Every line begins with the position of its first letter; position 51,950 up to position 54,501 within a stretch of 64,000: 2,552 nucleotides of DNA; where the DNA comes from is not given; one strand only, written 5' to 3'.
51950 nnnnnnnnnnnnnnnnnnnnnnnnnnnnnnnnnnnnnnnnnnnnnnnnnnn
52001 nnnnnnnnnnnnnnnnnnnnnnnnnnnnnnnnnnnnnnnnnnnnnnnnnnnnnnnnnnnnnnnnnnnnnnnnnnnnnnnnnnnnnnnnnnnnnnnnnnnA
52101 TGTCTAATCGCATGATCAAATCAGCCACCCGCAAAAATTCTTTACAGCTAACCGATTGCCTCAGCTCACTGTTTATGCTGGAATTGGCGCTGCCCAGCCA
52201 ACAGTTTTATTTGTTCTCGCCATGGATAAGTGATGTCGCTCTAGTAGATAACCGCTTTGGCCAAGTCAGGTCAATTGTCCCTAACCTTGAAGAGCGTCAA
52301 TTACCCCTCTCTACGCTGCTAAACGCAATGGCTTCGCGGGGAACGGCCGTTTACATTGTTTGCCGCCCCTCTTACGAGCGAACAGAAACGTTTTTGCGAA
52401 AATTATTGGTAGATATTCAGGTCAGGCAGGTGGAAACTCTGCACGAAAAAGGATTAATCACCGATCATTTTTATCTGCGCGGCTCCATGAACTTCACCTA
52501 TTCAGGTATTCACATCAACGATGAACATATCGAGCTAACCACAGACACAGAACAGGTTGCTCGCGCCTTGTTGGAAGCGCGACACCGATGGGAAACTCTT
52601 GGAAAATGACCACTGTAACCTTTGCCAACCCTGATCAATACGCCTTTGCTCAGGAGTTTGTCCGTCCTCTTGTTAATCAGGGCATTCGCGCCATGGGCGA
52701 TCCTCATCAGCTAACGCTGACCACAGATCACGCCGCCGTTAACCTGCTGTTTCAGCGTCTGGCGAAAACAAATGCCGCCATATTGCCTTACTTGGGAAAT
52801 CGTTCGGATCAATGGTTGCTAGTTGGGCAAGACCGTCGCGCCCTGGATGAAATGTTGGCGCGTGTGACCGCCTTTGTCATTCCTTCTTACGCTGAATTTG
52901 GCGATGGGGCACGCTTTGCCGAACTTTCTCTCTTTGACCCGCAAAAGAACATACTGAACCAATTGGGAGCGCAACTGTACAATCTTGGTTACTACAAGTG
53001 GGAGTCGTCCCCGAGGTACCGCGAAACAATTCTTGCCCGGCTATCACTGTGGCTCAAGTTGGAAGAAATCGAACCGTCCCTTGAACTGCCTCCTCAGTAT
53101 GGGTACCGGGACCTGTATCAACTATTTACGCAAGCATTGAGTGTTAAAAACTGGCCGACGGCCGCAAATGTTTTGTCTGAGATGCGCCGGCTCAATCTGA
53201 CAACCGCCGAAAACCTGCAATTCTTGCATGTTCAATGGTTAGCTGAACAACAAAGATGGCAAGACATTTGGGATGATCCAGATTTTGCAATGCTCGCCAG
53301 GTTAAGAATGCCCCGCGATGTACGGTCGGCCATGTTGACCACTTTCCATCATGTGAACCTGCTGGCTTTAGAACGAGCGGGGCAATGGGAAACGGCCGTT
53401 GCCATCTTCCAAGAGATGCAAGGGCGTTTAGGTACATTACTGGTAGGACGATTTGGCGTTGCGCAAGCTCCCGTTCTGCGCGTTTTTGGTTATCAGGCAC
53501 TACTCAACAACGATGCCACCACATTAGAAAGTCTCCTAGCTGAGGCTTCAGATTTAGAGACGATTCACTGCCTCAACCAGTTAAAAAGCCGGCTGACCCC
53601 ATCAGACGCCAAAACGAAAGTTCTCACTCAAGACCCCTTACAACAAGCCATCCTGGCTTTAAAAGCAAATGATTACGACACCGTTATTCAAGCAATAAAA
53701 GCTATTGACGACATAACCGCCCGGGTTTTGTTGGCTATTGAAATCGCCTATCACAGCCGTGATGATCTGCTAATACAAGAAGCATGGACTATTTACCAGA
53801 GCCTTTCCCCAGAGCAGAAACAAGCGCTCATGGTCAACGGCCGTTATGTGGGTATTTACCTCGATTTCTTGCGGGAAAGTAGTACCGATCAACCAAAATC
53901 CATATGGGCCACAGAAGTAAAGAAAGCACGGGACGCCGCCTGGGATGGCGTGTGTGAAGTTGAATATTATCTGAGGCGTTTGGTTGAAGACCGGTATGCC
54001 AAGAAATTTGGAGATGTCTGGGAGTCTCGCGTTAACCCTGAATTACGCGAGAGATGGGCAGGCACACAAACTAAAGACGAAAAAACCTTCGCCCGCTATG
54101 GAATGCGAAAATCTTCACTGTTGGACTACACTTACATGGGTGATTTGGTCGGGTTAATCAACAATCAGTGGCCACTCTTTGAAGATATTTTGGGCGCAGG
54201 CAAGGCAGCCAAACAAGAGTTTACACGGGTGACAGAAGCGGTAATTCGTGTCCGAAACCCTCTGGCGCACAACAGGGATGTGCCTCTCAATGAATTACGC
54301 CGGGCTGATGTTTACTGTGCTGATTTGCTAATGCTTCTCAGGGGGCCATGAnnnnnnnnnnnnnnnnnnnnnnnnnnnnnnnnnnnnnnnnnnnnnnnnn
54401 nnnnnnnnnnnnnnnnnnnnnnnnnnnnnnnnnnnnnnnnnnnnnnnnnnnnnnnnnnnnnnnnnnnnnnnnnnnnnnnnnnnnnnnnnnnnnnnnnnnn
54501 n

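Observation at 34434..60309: Non-canonical Dpd-type 7-deazaguanine DNA modification/restriction island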

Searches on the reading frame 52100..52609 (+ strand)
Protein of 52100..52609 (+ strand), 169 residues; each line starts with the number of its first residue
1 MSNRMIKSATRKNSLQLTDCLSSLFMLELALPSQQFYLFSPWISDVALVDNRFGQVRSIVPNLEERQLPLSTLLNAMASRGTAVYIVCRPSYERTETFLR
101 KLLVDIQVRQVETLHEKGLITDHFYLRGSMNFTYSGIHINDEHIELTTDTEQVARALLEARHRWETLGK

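Call 3: search_protein_families(library=pfam, proteins=[window:52100-52609:+], max_evalue=0.01)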
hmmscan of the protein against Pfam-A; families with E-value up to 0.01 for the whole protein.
window:52100-52609:+ (169 aa): 1 family
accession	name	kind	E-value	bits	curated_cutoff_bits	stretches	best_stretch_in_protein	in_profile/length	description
PF13091.12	PLDc_2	-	6e-08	33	27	1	72-157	27-125/132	PLD-like domain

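Call 4: search_protein_families(library=padloc, proteins=[window:52100-52609:+], max_evalue=0.01)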
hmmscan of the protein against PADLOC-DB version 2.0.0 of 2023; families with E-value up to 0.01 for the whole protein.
window:52100-52609:+ (169 aa): 7 families
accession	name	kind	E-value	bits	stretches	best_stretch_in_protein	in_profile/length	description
PDLC02901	DpdK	-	2e-47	159.1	1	2-165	2-170/173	DpdK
PDLC02902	DpdK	-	2.4e-21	74.4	1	37-165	2-134/137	DpdK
PDLC02899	DpdK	-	2e-18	64.9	1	5-159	10-166/247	DpdK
PDLC02900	DpdK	-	9e-13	46.8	1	19-167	25-180/181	DpdK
PDLC02614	DrmC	-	2.6e-05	22.1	1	70-143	49-131/153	DrmC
PDLC03922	MkoB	-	5.8e-05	20.5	1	72-133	507-566/610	-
PDLC02707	PbeA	-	0.0078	12.8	1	109-163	132-192/672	PbeA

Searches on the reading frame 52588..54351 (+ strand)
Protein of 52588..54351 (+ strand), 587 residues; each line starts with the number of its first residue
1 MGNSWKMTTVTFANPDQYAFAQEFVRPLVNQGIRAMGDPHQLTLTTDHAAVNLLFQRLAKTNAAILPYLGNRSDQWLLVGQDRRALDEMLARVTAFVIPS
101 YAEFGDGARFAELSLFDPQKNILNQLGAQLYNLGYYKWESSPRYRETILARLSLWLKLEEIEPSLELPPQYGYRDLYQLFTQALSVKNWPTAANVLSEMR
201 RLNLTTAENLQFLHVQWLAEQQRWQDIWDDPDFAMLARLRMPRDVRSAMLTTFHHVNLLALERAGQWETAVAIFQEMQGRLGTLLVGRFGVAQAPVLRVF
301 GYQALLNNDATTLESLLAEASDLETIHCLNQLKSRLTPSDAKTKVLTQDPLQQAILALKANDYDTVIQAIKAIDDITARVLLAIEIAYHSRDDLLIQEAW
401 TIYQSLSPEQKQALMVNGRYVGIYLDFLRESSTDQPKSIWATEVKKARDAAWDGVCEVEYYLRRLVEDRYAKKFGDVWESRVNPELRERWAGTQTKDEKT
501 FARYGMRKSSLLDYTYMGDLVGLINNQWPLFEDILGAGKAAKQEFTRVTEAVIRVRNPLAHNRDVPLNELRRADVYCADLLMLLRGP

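Call 3: search_protein_families(library=pfam, proteins=[window:52588-54351:+], max_evalue=0.01)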
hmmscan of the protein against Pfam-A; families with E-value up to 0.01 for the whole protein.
window:52588-54351:+ (587 aa): 1 family
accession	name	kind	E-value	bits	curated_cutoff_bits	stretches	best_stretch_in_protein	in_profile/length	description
PF18731.6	HEPN_Swt1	-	4.2e-06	27.5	27.5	1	461-581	9-111/115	Swt1-like HEPN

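Call 4: search_protein_families(library=padloc, proteins=[window:52588-54351:+], max_evalue=0.01)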
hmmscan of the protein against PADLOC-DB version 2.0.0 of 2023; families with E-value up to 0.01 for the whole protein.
window:52588-54351:+ (587 aa): 13 families
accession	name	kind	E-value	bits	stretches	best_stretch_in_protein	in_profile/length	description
PDLC04592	PDC-M34B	-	1.2e-14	52.5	1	454-579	64-185/192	-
PDLC02830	DpdD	-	5.5e-14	49.6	1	61-319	48-301/692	DpdD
PDLC02835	DpdD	-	2.4e-13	47.2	1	84-416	80-404/764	DpdD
PDLC02839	DpdD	-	1.1e-10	38.9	1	93-334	81-319/676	DpdD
PDLC02833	DpdD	-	3.1e-10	37.1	1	62-300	54-288/773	DpdD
PDLC04591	PDC-M34B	-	2.1e-08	32.2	1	457-581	60-181/185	-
PDLC02824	DpdD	-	2.2e-08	30.5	1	62-302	63-301/753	DpdD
PDLC04590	PDC-M34B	-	1.7e-06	26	1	454-551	19-116/147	-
PDLC02826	DpdD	-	1.3e-05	21.6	1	179-258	173-252/729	DpdD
PDLC02838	DpdD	-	2.8e-05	21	1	180-262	168-250/538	DpdD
PDLC02825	DpdD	-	0.00027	17.8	1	170-257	141-228/714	DpdD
PDLC02836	DpdD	-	0.00035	17.2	1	74-277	66-264/753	DpdD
PDLC02834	DpdD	-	0.00054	16.4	1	179-341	160-325/712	DpdD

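Call 13: search_protein_families(library=ncbifam, proteins=[window:52588-54351:+], max_evalue=0.01)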
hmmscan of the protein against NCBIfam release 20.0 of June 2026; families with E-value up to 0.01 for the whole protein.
window:52588-54351:+ (587 aa): 1 family
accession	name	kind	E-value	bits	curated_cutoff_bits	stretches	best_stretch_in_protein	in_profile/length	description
NF041061.1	DpdD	equivalog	5.6e-45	154.4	300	1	52-442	27-403/704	protein DpdD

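Call 21: find_encoding_contigs(protein=window:52588-54351:+, flank=10000, max_places=6)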
Protein window:52588-54351:+ (587 aa): no gene with exactly this product is on record in the collection.

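Call 66: find_homologous_proteins(query=window:52588-54351:+, max_evalue=0.001)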
Query window:52588-54351:+ (587 aa): 16 proteins with E <= 0.001 among 8000 candidates.
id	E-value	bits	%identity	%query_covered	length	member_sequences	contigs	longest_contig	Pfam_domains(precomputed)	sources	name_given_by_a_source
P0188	0.0e+0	1309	100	99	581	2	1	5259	PF28109.1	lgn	-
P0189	0.0e+0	1159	88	99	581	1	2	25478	PF28109.1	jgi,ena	-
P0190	0.0e+0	1106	83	99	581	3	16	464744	PF28109.1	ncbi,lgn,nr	ncbi:MAG: hypothetical protein KJ063_07540 [Anaerolineae bacterium]|nr:hypothetical protein [Anaerol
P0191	0.0e+0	1096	83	99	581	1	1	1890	PF28109.1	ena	-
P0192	0.0e+0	1094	83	99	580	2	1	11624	PF28109.1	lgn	-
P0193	0.0e+0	1078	81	99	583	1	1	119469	PF28109.1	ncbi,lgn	-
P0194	0.0e+0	1066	81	99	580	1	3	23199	PF28109.1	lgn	-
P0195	1.2e-281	954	71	100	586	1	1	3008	PF28109.1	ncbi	-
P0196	4.1e-273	926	71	99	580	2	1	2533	PF28109.1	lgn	-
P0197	1.4e-270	917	70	99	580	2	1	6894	PF28109.1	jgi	jgi:hypothetical protein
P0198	5.6e-245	833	64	98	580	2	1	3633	PF28109.1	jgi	jgi:hypothetical protein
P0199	6.4e-242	823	61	99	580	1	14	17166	PF28109.1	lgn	-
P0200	5.0e-232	790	62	98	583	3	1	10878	PF28109.1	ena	-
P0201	2.0e-200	686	54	99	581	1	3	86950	PF28109.1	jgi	jgi:hypothetical protein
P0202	1.1e-141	492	67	56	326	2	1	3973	PF28109.1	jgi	jgi:hypothetical protein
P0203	1.2e-110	389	43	79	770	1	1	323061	PF28109.1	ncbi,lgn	-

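Call 68: find_encoding_contigs(protein=P0203, flank=10000, max_places=1)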
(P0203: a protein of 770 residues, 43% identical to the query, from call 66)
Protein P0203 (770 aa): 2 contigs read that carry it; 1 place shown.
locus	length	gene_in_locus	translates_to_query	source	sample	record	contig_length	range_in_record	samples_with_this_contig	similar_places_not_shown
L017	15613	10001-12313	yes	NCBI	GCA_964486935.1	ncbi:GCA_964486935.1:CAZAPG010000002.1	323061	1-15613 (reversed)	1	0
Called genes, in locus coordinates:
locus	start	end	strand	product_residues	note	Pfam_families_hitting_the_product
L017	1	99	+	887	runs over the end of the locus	PF00270:DEAD, PF00271:Helicase_C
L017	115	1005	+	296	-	PF28110:DpdG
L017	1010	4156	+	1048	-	PF13401:AAA_22 (faint)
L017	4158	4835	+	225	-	-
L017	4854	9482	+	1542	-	PF00270:DEAD (weak), PF04851:ResIII (faint), PF00271:Helicase_C (weak)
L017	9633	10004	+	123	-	PF13091:PLDc_2 (weak)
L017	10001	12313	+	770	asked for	PF28109:DpdD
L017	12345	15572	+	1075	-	PF13289:SIR2_2, PF02985:HEAT (faint), PF20703:nSTAND1, PF13401:AAA_22 (faint), PF13646:HEAT_2 (weak), PF03781:FGE-sulfatase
